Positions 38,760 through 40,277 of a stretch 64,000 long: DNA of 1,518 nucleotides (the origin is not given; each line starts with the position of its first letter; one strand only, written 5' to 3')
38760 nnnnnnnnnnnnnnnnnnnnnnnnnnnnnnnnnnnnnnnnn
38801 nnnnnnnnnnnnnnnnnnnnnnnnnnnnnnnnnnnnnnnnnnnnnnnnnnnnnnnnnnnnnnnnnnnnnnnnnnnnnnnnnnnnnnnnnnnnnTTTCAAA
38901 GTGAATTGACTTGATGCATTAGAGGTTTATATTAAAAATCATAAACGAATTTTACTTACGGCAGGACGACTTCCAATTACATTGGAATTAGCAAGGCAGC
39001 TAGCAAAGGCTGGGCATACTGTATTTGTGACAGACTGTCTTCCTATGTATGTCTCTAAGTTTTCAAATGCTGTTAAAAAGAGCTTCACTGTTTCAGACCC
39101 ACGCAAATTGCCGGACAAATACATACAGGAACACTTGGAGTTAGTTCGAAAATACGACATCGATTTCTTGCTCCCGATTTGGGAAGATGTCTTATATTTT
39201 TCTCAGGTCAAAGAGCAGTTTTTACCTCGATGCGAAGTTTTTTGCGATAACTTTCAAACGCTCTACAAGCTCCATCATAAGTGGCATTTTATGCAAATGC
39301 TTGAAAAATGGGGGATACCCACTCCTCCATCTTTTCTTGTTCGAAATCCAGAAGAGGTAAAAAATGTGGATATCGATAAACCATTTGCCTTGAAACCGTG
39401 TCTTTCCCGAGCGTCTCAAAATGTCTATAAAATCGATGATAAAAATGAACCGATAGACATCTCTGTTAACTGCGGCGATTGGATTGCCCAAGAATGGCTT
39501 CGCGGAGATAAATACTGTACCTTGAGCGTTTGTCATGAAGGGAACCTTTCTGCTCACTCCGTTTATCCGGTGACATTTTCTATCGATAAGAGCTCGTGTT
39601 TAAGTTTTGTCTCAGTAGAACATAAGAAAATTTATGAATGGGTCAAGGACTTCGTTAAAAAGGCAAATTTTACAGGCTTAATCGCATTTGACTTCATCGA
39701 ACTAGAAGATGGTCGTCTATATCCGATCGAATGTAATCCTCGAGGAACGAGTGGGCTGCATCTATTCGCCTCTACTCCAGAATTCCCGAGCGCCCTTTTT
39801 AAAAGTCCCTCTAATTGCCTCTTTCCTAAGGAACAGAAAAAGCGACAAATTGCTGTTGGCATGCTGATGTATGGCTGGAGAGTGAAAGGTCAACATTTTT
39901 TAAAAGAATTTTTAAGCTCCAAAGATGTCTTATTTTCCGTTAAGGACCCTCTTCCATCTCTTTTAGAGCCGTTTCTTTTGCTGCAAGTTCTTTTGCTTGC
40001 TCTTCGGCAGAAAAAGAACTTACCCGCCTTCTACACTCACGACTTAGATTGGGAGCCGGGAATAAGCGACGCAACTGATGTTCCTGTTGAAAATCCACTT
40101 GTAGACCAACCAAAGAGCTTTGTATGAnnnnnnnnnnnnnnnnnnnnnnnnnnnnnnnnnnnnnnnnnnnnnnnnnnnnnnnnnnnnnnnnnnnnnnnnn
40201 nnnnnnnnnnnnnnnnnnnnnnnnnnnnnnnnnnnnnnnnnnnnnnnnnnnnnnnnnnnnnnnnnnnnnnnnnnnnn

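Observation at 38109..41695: Three-gene cassette (secreted protein, ATP-grasp ligase, VOC/DUF1338-like enzyme) bracketed by two directly oriented copies of the 147-bp repeat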

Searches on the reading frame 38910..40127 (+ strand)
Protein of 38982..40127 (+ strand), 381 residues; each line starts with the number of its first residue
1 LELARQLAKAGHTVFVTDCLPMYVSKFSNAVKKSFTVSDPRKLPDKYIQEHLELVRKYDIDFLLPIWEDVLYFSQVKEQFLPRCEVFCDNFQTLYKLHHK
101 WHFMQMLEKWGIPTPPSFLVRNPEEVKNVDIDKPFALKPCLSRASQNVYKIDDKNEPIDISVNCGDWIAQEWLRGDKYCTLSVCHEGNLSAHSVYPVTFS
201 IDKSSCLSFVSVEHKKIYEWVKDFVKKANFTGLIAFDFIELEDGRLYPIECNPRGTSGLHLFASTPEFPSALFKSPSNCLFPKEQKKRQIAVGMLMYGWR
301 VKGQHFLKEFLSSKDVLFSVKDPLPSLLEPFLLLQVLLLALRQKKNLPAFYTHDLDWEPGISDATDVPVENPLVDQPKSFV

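Call 7: search_protein_families(library=pfam, proteins=[window:38982-40127:+], max_evalue=0.1)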
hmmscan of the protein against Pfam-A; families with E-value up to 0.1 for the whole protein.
window:38982-40127:+ (381 aa): 4 families
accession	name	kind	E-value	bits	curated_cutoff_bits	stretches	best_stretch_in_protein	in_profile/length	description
PF02655.19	ATP-grasp_3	-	6.1e-10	39.8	23.2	1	99-256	3-158/160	ATP-grasp domain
PF13535.11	ATP-grasp_4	-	0.013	15.5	27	0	132-156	2-26/160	ATP-grasp domain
PF21360.3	PylC-like_N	-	0.02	15.5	27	1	4-80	13-88/96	PylC-like, N-terminal domain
PF02222.28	ATP-grasp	-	0.066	13.3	27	0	105-254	1-162/179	ATP-grasp domain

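Call 8: search_protein_families(library=ncbifam, proteins=[window:38982-40127:+], max_evalue=0.1)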
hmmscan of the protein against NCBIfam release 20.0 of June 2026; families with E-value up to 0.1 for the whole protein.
window:38982-40127:+ (381 aa): 14 families
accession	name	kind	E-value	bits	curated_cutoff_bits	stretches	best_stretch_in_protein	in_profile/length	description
NF005315.0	PRK06849.1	equivalog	6.5e-94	315.1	406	1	2-358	19-383/389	hypothetical protein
NF009405.0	PRK12767.1-4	equivalog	1.7e-16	60.1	390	1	6-261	21-272/320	carbamoyl phosphate synthase-like protein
NF009406.0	PRK12767.1-5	equivalog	2.2e-15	56.6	271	1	13-274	29-291/327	carbamoyl phosphate synthase-like protein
NF009402.0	PRK12767.1-1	equivalog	2.8e-12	46.1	218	1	7-267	25-290/329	carbamoyl phosphate synthase-like protein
NF009403.0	PRK12767.1-2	equivalog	4.5e-09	35.9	286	1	44-228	50-239/342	carbamoyl phosphate synthase-like protein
TIGR04443.1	F420_CofF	equivalog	3.4e-06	26.3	300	1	71-160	64-157/283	coenzyme gamma-F420-2:alpha-L-glutamate ligase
NF009404.0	PRK12767.1-3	equivalog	2.8e-05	23.2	316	1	39-156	49-170/344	carbamoyl phosphate synthase-like protein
TIGR01161.1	purK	equivalog_domain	0.00029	20.2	318.4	1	87-254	86-265/362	5-(carboxyamino)imidazole ribonucleotide synthase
TIGR03909.1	pyrrolys_PylC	equivalog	0.0012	17.6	248.3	1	60-188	62-182/374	3-methylornithine--L-lysine ligase PylC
NF004679.0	PRK06019.1-5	equivalog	0.0024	16.7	326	1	87-254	87-267/376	5-(carboxyamino)imidazole ribonucleotide synthase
NF005543.0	PRK07206.1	subfamily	0.0039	15.9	302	1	42-157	53-171/416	hypothetical protein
NF053643.1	Ddl_archaea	equivalog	0.0068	15.4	500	1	98-256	105-273/367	putative pseudomurein biosynthesis ATP-grasp protein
TIGR01369.1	CPSaseII_lrg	equivalog_domain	0.012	13.2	1027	1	214-317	801-903/1052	carbamoyl-phosphate synthase (glutamine-hydrolyzing) large subunit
TIGR00768.1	rimK_fam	subfamily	0.041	13.2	143.4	1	94-156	82-146/276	RimK family alpha-L-glutamate ligase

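Call 11: search_solved_structures(query=window:38982-40124:+, max_evalue=0.01)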
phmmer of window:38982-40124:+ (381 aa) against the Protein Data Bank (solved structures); distinct sequences matched with E-value up to 0.01: 1.
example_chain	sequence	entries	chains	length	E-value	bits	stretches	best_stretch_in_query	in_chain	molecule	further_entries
2z04_A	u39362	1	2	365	0.00016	24.2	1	72-258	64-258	Phosphoribosylaminoimidazole carboxylase ATPase subunit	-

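Call 15: find_homologous_proteins(query=window:38982-40124:+)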
Query window:38982-40124:+ (381 aa): 176 proteins with E <= 0.001 among 1917 candidates; the best 120 are listed.
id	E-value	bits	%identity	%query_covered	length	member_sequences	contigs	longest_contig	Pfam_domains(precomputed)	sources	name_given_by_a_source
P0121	2.9e-248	842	100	94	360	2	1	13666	PF02655.20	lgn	-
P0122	3.8e-101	357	44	98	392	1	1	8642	-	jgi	-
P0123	5.1e-101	357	45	94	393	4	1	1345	PF02655.20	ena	-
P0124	5.2e-101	357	44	97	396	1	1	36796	PF02655.20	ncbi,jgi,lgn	-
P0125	9.6e-100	353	44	94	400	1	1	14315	PF02655.20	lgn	-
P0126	3.2e-99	351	43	95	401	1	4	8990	PF02655.20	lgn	-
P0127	3.8e-99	351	44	91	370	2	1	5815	PF02655.20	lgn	-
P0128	5.1e-99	350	44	91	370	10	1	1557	PF02655.20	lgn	-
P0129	1.3e-98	349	44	95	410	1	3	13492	PF02655.20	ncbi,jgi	jgi:hypothetical protein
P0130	1.9e-98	348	43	91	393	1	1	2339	PF02655.20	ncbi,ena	-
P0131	3.7e-98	347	44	94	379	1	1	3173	PF02655.20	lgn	-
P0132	1.6e-97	345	43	94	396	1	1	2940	PF02655.20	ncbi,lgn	-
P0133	2.6e-97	345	44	98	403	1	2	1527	-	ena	-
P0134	5.1e-97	344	42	96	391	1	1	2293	PF02655.20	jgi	-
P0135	1.5e-96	342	43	94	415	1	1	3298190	PF02655.20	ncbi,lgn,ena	-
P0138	3.4e-95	338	45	94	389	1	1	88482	PF02655.20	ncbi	-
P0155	1.1e-89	319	41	94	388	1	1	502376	PF02655.20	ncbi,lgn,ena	-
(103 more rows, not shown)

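Call 40: find_encoding_contigs(protein=P0135, flank=6000, max_places=1)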
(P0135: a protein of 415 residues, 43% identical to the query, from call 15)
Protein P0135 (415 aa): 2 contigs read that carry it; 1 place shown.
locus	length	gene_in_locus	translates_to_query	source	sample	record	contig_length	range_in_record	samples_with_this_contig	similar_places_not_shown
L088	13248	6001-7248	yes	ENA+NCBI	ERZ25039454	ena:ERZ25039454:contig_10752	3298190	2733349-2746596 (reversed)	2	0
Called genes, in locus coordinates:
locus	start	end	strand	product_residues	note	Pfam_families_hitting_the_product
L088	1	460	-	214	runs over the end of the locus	-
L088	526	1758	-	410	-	PF11700:ATG22, PF07690:MFS_1, PF11700:ATG22, PF07690:MFS_1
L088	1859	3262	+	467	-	PF00939:Na_sulph_symp, PF03600:CitMHS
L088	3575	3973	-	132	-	-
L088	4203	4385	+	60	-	-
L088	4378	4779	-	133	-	PF01927:Mut7-C, PF18480:DUF5615 (weak)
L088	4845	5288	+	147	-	PF01161:PBP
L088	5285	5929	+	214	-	PF02777:Sod_Fe_C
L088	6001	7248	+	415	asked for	PF02655:ATP-grasp_3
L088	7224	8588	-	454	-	PF00919:UPF0004, PF04055:Radical_SAM, PF18693:TRAM_2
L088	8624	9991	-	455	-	PF01554:MatE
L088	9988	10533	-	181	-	-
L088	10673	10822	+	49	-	-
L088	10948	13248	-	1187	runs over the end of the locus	PF00496:SBP_bac_5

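Call 41: find_encoding_contigs(protein=P0124, flank=6000, max_places=1)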
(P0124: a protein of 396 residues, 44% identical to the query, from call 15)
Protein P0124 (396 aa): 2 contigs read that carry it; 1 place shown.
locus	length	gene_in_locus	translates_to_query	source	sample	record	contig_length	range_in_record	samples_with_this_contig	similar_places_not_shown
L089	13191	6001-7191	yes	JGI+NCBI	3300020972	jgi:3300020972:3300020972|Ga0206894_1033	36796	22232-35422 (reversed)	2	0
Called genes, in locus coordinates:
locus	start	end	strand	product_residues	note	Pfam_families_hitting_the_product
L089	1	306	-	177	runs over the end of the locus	PF01161:PBP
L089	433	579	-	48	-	-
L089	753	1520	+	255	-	-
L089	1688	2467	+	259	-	-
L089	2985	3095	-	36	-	-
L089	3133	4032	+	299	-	-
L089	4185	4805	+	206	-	-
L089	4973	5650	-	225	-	PF13238:AAA_18 (weak), PF00406:ADK, PF13207:AAA_17, PF05191:ADK_lid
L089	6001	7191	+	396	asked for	PF02655:ATP-grasp_3 (weak)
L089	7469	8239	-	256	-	PF26330:DUF8085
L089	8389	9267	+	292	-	-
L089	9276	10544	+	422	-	-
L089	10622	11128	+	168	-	PF05974:DUF892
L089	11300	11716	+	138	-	-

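Call 42: find_encoding_contigs(protein=P0138, flank=6000, max_places=1)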
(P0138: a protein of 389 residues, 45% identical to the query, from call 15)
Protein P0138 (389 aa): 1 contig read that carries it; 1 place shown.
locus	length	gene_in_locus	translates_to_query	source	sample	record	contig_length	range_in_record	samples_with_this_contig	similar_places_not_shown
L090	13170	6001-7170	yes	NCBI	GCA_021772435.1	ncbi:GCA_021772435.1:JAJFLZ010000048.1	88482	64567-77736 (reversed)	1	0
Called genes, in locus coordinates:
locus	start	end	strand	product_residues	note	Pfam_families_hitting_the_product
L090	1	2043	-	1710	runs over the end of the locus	PF20148:DUF6531 (weak), PF25023:TEN_YD-shell, PF05593:RHS_repeat (weak), PF25023:TEN_YD-shell (weak)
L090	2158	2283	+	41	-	-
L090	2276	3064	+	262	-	-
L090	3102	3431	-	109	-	-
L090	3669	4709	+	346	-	-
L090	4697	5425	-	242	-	PF01738:DLH, PF00326:Peptidase_S9 (faint), PF02230:Abhydrolase_2 (weak)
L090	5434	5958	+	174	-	PF01243:PNPOx_N (weak)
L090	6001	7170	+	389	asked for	PF02655:ATP-grasp_3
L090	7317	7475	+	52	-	-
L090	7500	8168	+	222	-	PF00406:ADK, PF13207:AAA_17, PF05191:ADK_lid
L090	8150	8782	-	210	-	PF00588:SpoU_methylase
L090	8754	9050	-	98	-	-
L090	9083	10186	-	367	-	PF00852:Glyco_transf_10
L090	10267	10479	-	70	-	PF04070:DUF378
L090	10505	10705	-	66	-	PF04070:DUF378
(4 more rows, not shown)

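Call 43: find_encoding_contigs(protein=P0155, flank=6000, max_places=1)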
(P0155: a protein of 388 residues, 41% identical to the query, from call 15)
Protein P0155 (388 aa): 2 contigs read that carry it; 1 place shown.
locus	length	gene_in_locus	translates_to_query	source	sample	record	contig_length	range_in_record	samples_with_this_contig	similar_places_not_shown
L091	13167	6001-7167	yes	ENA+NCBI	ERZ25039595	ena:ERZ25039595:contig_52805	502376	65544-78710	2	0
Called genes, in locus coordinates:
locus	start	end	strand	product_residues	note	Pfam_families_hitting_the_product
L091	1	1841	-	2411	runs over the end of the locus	-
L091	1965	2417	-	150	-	PF13366:PDDEXK_3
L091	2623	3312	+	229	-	-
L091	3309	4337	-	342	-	-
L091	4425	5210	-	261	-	-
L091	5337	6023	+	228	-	PF26330:DUF8085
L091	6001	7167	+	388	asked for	PF02655:ATP-grasp_3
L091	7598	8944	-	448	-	-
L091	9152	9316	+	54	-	PF02604:PhdYeFM_antitox (weak)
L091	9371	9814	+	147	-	PF01850:PIN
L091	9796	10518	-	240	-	PF20260:PUA_4, PF04452:Methyltrans_RNA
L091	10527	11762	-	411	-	PF07949:YbbR (faint)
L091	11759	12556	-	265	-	PF19293:CdaA_N (weak), PF02457:DAC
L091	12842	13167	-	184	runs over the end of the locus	-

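Call 86: find_related_loci(query=A3, collection=metagenome_contigs, flank=8000)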
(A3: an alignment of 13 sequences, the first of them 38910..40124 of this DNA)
Query A3 (405 aa) in metagenome_contigs; peptide patterns used: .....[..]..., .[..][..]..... (x = any residue, [..] = any of these).
600 stretches matched a pattern (row limit reached: there are more); 472 encode a relative of the query (tblastn E <= 1e-3); the best 80 are kept; 80 distinct loci.
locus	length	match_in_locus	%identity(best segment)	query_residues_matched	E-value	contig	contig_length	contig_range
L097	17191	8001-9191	44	9-403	8e-109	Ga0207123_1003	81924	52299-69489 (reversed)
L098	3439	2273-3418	42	4-382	8e-108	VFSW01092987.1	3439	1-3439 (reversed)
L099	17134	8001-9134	42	10-381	5e-104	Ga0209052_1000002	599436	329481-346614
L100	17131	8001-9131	44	12-381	4e-103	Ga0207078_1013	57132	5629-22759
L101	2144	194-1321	44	12-382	1e-108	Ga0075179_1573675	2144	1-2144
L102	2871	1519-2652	44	12-382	1e-105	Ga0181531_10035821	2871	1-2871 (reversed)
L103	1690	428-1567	45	5-382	1e-109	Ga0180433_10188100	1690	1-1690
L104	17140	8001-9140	42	12-385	2e-101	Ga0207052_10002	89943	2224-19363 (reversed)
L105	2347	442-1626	42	1-394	6e-105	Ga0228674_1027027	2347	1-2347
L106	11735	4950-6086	42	12-382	7e-101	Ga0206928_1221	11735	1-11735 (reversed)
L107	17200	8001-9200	41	12-400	9e-101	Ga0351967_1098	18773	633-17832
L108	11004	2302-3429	43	12-381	3e-100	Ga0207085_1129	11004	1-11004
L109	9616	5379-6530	42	12-394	1e-99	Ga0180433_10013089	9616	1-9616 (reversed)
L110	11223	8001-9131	41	12-382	3e-98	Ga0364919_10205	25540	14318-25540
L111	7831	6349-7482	38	8-380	2e-98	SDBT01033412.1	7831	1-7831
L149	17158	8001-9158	35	10-381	3e-76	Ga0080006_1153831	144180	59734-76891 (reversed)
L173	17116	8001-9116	34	14-381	1e-72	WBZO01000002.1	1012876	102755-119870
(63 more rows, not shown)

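Call 91: search_protein_families(library=pfam, proteins=[L173:2255-3892:+, L173:3894-4892:+, L173:4843-5709:+, L173:5702-6838:+, L173:6918-7913:+, L173:7992-9131:+, L149:4306-5289:+, L149:5265-6380:+, L149:6377-7927:+, L149:9155-10330:+], max_evalue=0.001)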
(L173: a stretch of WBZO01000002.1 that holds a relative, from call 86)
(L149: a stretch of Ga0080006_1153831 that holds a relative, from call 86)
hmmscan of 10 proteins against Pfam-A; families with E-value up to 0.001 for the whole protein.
L173:2255-3892:+ (545 aa): 1 family
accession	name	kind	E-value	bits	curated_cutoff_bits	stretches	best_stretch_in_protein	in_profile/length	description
PF00501.34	AMP-binding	-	1.3e-55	189.3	29.9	1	21-403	1-383/384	AMP-binding enzyme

L173:3894-4892:+ (332 aa): 8 families
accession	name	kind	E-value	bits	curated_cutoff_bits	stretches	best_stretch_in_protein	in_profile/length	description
PF01370.27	Epimerase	-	1.1e-41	143.2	20.9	1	3-227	1-239/240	NAD dependent epimerase/dehydratase family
PF01073.25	3Beta_HSD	-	2.6e-38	132.1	22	1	4-253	1-275/280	3-beta hydroxysteroid dehydrogenase/isomerase family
PF16363.11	GDP_Man_Dehyd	-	1.1e-20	74.8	27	1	4-319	1-331/332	GDP-mannose 4,6 dehydratase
PF13460.12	NAD_binding_10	-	3.7e-18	66.5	27.2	1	7-167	1-146/184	NAD(P)H-binding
PF04321.23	RmlD_sub_bind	-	7.7e-17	61.7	27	1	1-247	1-232/287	RmlD substrate binding domain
PF07993.18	NAD_binding_4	-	1.5e-16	60.8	20.1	1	60-169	84-209/258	Male sterility protein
PF02719.21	Polysacc_synt_2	-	6.7e-11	42.4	20.2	1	4-112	2-128/293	Polysaccharide biosynthesis protein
PF05368.20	NmrA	-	6.7e-09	36.2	27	1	4-114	6-109/298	NmrA-like family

L173:4843-5709:+ (288 aa): 2 families
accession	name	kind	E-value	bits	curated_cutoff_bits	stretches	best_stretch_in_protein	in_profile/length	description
PF00753.33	Lactamase_B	-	5.6e-08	33.4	22.7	1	52-256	16-181/196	Metallo-beta-lactamase superfamily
PF12706.13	Lactamase_B_2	-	2e-05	24.7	27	1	101-268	28-182/200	Beta-lactamase superfamily domain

L173:5702-6838:+ (378 aa): 0 families

L173:6918-7913:+ (331 aa): 4 families
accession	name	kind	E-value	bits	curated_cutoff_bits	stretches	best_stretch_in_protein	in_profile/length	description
PF08541.16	ACP_syn_III_C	-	1.3e-23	83.4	26.6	1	251-330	9-89/90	3-Oxoacyl-[acyl-carrier-protein (ACP)] synthase III C terminal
PF08545.16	ACP_syn_III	-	2.5e-17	63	24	1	113-191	3-80/80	3-Oxoacyl-[acyl-carrier-protein (ACP)] synthase III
PF00108.29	Thiolase_N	-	2.8e-05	24.1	26.4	1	50-140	19-108/260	Thiolase, N-terminal domain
PF00195.25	Chal_sti_synt_N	-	5.8e-05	23.1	27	1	38-171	83-221/225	Chalcone and stilbene synthases, N-terminal domain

L173:7992-9131:+ (379 aa): 2 families
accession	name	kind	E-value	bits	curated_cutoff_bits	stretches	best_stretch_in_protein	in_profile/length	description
PF13439.12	Glyco_transf_4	-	0.00022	21.8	28.5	1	8-77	2-76/170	Glycosyltransferase Family 4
PF02655.19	ATP-grasp_3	-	0.00059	20.4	23.2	1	144-270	32-159/160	ATP-grasp domain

L149:4306-5289:+ (327 aa): 1 family
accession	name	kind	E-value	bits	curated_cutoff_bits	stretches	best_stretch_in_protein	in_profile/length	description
PF03186.18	CobD_Cbib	-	1.9e-85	287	34.4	1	13-302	1-281/282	CobD/Cbib protein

L149:5265-6380:+ (371 aa): 1 family
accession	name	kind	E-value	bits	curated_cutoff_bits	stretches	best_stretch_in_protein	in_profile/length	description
PF00155.27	Aminotran_1_2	-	2e-53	182.3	19.7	1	35-358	2-352/361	Aminotransferase class I and II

L149:6377-7927:+ (516 aa): 3 families
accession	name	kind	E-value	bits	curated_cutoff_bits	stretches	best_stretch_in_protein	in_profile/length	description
PF07685.20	GATase_3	-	1.7e-43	149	27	1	260-461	1-195/196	CobB/CobQ-like glutamine amidotransferase domain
PF01656.29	CbiA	-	4.3e-24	85.3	25.4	1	7-240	1-123/125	CobQ/CobB/MinD/ParA nucleotide binding domain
PF13500.12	AAA_26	-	3.2e-18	66.8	27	1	5-232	1-194/198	AAA domain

L149:9155-10330:+ (391 aa): 1 family
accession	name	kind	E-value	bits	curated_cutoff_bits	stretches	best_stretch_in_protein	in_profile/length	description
PF13480.13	Acetyltransf_6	-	8.1e-06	26.5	22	1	222-344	17-142/143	Acetyltransferase (GNAT) domain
